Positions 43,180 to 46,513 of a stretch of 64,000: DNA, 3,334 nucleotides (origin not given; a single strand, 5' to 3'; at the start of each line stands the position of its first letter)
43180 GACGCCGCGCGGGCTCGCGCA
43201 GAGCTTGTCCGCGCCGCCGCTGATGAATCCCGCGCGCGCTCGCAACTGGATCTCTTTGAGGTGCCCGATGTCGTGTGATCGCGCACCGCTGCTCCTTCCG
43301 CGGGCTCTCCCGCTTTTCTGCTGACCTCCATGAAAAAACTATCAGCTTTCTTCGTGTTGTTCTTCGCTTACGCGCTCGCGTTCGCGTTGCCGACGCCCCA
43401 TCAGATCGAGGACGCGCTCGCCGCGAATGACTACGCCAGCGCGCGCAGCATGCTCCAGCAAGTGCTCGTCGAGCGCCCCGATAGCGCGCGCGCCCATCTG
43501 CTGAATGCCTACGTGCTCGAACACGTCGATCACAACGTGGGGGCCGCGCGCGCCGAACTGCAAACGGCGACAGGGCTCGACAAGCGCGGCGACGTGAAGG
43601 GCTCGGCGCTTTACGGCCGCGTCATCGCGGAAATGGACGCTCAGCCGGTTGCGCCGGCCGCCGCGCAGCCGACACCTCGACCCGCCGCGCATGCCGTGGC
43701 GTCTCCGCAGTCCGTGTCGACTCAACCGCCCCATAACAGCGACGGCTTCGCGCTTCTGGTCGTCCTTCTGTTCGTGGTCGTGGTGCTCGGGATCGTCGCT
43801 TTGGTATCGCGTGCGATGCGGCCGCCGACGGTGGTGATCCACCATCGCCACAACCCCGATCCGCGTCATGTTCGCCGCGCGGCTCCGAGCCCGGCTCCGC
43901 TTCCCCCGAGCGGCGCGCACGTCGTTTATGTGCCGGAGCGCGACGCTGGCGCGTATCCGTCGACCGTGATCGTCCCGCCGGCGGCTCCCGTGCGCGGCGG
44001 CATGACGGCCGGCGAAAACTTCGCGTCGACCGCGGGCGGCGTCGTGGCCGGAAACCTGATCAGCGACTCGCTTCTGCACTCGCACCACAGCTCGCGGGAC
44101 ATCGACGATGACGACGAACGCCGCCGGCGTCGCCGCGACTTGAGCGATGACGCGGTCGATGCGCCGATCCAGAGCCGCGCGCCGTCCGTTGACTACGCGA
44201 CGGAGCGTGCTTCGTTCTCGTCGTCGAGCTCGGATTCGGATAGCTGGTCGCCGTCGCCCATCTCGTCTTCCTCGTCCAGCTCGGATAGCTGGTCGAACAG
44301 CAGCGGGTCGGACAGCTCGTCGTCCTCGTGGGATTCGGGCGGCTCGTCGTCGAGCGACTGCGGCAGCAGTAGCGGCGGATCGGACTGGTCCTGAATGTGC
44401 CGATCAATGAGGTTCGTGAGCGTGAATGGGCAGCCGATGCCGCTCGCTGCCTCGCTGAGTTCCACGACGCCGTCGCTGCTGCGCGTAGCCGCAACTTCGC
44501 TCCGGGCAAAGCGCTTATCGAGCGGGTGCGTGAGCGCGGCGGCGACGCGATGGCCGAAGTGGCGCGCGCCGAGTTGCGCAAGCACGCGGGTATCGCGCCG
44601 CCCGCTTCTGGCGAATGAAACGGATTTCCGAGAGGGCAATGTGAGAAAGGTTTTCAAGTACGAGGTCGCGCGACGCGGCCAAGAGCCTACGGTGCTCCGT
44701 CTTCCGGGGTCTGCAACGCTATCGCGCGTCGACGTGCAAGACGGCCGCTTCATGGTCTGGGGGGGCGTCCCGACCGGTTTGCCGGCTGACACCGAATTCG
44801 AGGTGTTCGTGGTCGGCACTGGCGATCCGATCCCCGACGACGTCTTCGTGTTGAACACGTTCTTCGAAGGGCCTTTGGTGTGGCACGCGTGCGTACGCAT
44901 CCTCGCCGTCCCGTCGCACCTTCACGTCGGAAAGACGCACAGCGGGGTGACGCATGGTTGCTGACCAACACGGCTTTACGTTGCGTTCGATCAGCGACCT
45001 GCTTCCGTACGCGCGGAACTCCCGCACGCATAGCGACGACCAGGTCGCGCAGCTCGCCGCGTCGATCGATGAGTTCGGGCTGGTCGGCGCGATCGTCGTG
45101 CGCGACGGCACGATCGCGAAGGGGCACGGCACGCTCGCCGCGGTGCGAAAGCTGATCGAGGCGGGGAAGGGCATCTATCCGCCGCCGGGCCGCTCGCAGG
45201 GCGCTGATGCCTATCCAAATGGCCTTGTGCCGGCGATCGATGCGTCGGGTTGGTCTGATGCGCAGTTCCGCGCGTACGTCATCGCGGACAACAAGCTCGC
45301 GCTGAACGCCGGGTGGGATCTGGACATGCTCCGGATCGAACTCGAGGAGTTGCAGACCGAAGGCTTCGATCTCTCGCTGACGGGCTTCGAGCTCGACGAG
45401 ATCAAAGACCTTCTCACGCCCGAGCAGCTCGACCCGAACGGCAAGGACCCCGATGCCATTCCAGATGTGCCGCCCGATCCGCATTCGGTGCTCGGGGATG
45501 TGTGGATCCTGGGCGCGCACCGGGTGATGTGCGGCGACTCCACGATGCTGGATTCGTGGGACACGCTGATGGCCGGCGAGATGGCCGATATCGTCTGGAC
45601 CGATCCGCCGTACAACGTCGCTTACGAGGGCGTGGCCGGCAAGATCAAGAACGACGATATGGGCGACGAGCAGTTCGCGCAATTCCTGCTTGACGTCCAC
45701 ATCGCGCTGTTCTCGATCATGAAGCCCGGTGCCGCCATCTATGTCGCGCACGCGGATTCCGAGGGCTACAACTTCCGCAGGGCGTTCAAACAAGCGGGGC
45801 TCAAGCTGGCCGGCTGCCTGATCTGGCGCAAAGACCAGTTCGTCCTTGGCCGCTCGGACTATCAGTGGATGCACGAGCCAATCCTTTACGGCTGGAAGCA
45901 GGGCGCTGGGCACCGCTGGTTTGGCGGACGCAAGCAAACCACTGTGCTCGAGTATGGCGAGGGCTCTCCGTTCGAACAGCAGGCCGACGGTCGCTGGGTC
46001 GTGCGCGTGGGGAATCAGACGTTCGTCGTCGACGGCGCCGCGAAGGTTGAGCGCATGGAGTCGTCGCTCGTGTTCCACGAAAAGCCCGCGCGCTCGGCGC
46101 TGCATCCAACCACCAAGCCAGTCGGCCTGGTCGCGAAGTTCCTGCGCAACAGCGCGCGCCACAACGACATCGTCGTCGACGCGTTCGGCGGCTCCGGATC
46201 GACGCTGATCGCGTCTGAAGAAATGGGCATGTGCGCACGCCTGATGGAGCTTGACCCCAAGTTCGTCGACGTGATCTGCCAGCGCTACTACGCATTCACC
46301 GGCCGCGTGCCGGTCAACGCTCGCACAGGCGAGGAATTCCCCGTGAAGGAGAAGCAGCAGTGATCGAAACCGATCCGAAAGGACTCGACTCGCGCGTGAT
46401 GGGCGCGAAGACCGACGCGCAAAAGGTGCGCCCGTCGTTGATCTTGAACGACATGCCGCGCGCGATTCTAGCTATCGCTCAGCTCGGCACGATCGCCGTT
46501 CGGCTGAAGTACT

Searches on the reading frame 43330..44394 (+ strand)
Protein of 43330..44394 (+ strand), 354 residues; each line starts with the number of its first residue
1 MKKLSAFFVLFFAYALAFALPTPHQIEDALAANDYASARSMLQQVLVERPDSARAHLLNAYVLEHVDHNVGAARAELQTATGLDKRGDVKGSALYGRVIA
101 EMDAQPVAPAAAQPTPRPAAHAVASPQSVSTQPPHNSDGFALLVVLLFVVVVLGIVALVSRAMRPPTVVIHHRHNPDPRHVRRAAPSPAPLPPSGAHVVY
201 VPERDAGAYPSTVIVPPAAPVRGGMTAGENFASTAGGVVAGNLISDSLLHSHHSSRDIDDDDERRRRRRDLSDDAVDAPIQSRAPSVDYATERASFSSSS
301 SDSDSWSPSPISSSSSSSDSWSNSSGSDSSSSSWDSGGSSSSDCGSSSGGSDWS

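Call 45: search_protein_families(library=phrogs, proteins=[window:43330-44394:+], max_evalue=0.00001)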
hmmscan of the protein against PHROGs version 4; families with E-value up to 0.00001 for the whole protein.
window:43330-44394:+ (354 aa): 0 families

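Call 48: search_protein_families(library=pfam, proteins=[window:43330-44394:+], max_evalue=0.05)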
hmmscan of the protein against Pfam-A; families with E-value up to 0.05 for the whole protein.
window:43330-44394:+ (354 aa): 3 families
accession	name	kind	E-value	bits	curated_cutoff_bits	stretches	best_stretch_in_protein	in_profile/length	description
PF14559.12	TPR_19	-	8.1e-05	23.3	25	1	29-81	1-52/68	Tetratricopeptide repeat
PF09849.14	DUF2076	-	0.00016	22.3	38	1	204-333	132-254/265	Uncharacterized protein conserved in bacteria (DUF2076)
PF13432.12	TPR_16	-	0.00065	20.5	32.7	1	27-80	5-57/65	Tetratricopeptide repeat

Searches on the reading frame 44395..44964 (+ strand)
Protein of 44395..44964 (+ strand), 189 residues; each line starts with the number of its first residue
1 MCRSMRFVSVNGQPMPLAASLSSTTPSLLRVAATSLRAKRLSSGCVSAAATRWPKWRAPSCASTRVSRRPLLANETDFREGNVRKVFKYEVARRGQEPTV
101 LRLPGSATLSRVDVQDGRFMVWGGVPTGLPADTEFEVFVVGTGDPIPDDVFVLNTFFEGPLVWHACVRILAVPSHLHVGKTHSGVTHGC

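Call 45: search_protein_families(library=phrogs, proteins=[window:44395-44964:+], max_evalue=0.00001)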
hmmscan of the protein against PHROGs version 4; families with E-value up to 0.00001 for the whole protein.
window:44395-44964:+ (189 aa): 1 family
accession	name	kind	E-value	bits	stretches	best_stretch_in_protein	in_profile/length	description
phrog_3848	-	unknown function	3.5e-07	31.6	1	85-165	3-89/100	-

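Call 48: search_protein_families(library=pfam, proteins=[window:44395-44964:+], max_evalue=0.05)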
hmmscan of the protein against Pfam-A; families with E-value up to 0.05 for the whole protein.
window:44395-44964:+ (189 aa): 1 family
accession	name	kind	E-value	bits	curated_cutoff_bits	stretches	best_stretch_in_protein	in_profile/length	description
PF24043.1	DUF7352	-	1.4e-15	57.8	27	1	84-168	3-89/97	Domain of unknown function (DUF7352)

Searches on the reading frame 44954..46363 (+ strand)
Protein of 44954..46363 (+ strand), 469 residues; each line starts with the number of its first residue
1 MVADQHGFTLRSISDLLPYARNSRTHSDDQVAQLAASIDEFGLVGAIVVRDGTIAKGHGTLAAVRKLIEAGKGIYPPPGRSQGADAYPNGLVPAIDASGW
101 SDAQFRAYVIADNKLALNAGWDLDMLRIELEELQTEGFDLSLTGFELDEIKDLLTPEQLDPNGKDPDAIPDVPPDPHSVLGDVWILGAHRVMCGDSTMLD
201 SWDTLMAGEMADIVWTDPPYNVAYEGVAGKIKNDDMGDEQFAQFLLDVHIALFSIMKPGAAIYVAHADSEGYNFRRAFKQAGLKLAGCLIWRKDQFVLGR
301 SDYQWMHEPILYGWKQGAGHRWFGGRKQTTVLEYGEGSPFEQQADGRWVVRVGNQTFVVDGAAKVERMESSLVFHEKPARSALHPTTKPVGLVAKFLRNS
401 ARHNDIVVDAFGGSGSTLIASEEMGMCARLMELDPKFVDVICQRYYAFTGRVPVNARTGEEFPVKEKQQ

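Call 28: find_related_loci(query=window:44954-46363:+, collection=viral_contigs, flank=10000)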
Query window:44954-46363:+ (469 aa) in viral_contigs; peptide patterns used: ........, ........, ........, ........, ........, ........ (x = any residue, [..] = any of these).
76 stretches matched a pattern; 73 encode a relative of the query (tblastn E <= 1e-3); 73 distinct loci.
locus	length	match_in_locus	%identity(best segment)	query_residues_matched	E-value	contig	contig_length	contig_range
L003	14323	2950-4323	64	1-463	0e+0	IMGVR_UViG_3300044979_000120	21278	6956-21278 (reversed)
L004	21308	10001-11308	64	8-463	0e+0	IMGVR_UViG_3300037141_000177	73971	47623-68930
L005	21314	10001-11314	68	8-464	0e+0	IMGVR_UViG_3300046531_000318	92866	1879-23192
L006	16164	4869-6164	59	13-462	2e-173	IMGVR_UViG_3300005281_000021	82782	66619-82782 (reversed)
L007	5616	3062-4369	57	8-461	2e-174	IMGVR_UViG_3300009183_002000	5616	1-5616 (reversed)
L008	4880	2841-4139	57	11-461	2e-174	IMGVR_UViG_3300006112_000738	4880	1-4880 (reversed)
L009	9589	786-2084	57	11-461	3e-170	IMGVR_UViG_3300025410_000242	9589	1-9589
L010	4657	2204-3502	57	11-461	5e-175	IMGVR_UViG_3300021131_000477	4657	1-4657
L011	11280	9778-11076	57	11-461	3e-170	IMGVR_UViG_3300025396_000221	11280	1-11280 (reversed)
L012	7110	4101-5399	57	11-461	4e-170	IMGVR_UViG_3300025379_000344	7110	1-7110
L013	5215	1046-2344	57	11-461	9e-173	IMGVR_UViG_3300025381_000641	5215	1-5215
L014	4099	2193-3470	57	8-451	2e-175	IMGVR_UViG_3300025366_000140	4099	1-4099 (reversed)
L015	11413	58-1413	55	9-465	1e-166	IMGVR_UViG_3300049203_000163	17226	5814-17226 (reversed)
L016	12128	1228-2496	56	11-451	3e-164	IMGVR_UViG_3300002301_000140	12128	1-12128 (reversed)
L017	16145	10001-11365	55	8-463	1e-161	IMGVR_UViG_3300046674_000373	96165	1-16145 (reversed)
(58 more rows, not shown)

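Call 39: find_related_loci(query=window:44954-46363:+, collection=genome_contigs, flank=10000)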
Query window:44954-46363:+ (469 aa) in genome_contigs; peptide patterns used: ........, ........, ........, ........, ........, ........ (x = any residue, [..] = any of these).
137 stretches matched a pattern; 20 encode a relative of the query (tblastn E <= 1e-3); 20 distinct loci.
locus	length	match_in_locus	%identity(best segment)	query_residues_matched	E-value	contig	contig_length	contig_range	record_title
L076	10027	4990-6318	65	8-469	0e+0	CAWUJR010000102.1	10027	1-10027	MAG: uncultured Robbsia sp. isolate SRR17458618_metabat2_1_1705322973 genome assembly, contig: ERZ21854036.481, whole ge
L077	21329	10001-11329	63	2-464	0e+0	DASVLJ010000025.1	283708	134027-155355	MAG TPA_asm: Burkholderiaceae bacterium isolate SMAG_U3070 k141_437902, whole genome shotgun sequence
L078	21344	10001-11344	54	12-464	3e-166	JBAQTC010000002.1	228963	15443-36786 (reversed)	MAG: Burkholderiaceae bacterium isolate MFD03292_ilm_asm_bin14 k127_45428, whole genome shotgun sequence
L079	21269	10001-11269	55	13-450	4e-145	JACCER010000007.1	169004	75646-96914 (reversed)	Alcaligenaceae bacterium strain CGII-64 NODE_7_length_169004_cov_94.899951, whole genome shotgun sequence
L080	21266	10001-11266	54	13-449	1e-144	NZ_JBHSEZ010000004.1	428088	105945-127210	Castellaniella denitrificans strain CCUG 39541 velvet_auto_127_4, whole genome shotgun sequence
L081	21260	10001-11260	53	16-450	9e-142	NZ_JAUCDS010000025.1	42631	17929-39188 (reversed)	MAG: Castellaniella sp. isolate R32x_41d_il_Bin2.25 NODE_364_length_42631_cov_47.355576, whole genome shotgun sequence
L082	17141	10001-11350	48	13-463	4e-140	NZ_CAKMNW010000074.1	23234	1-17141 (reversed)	Candidatus Nitrotoga sp. M5, whole genome shotgun sequence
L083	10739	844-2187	42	4-459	2e-114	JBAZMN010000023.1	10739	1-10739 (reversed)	MAG: Opitutaceae bacterium isolate SO_2017_LW4_44 scaffold_11823_c1_LW137-91_2017, whole genome shotgun sequence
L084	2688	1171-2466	44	10-462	1e-115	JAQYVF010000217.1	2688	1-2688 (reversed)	MAG: Desulfocapsa sp. isolate Sva_acohol_bin16 k141_1770344_length_2688_cov_98.7695, whole genome shotgun sequence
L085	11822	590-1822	41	14-451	3e-99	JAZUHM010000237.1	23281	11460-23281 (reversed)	MAG: Bacteroidaceae bacterium isolate T1900045275_TH20190045.MAGScoT_cleanbin_000052 SGB_5917_k141_548410, whole genome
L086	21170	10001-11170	40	21-466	1e-89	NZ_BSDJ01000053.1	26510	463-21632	Paenibacillus tyrfis strain YSS-72.2.G2 Contig053, whole genome shotgun sequence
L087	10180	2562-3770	38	14-457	3e-83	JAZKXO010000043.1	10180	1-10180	MAG: Eubacteriales bacterium isolate T1900045118_TC20190112.MAGScoT_cleanbin_000001 SGB_4819_k141_2159105, whole genome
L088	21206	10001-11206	36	22-451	8e-74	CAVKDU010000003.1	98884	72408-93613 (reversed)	Wujia chipingensis isolate H07687-L1_cleanbin_000004 genome assembly, contig: Spades_H07687-L1_contig_100, whole genome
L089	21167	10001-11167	36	13-462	2e-73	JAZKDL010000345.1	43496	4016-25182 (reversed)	MAG: Pseudomonadota bacterium isolate DC_HB_01_SPN181219-bin048_1 DCHB01SPN_B048_1_000000000345, whole genome shotgun se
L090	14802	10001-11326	48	13-463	5e-141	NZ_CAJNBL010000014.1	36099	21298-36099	Candidatus Nitrotoga fabula isolate Candidatus Nitrotoga sp. ZN8, whole genome shotgun sequence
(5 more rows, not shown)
